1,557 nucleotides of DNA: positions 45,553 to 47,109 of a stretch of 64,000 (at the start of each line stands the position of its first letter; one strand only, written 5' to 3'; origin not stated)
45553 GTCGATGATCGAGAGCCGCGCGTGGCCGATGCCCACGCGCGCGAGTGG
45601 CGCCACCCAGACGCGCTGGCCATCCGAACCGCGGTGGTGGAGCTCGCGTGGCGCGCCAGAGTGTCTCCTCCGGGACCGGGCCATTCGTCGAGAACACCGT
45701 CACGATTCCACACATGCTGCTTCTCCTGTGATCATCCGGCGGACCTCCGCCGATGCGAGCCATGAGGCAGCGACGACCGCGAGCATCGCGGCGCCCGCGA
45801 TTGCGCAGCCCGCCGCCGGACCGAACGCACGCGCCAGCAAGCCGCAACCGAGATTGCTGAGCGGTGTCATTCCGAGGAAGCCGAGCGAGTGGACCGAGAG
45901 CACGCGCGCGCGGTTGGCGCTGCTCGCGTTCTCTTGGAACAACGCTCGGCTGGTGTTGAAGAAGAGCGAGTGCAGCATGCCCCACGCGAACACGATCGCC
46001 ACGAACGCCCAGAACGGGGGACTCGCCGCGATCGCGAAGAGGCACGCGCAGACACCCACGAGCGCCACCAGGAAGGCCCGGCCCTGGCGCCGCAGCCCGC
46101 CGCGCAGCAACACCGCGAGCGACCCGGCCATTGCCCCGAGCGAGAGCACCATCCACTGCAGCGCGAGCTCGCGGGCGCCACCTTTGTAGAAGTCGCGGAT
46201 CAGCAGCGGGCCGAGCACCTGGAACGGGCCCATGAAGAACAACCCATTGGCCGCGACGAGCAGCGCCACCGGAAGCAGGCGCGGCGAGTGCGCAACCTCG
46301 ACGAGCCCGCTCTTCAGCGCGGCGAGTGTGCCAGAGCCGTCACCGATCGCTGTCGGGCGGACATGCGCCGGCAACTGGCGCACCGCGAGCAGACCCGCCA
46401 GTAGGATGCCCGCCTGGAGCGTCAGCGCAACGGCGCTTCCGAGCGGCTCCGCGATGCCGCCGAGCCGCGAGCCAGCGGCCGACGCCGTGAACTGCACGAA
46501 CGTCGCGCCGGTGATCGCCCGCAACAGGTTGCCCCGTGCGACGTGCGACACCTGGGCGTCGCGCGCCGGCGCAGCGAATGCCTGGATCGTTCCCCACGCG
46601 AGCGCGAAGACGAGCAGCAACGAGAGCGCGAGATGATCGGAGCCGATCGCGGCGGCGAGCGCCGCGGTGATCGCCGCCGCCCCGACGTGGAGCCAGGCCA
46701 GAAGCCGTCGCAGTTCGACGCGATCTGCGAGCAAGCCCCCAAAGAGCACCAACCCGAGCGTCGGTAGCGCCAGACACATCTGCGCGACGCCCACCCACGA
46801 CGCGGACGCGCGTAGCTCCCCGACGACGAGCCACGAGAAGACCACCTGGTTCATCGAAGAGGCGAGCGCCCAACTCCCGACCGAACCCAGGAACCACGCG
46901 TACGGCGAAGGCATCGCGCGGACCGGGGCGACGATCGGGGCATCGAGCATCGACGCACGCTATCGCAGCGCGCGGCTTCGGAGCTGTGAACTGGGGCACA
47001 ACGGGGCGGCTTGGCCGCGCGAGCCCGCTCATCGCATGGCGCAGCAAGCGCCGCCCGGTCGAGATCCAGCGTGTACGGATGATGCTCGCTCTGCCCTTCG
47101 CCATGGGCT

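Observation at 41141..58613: Six same-orientation copies of an ~85-nt element cut 17.5 kb into cassette-like blocks of 3.1-3.9 kb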

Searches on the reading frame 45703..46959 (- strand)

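Call 82: search_protein_families(library=pfam, proteins=[window:45703-46959:-], max_evalue=0.01)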
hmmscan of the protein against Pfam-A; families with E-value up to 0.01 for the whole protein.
window:45703-46959:- (419 aa): 2 families
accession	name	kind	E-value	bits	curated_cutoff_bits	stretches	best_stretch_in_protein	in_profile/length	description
PF07690.21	MFS_1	-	7e-14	51.9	33.4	1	31-360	9-338/347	Major Facilitator Superfamily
PF05977.19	MFS_3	-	1.6e-13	50.4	27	1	32-401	24-392/524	Transmembrane secretion effector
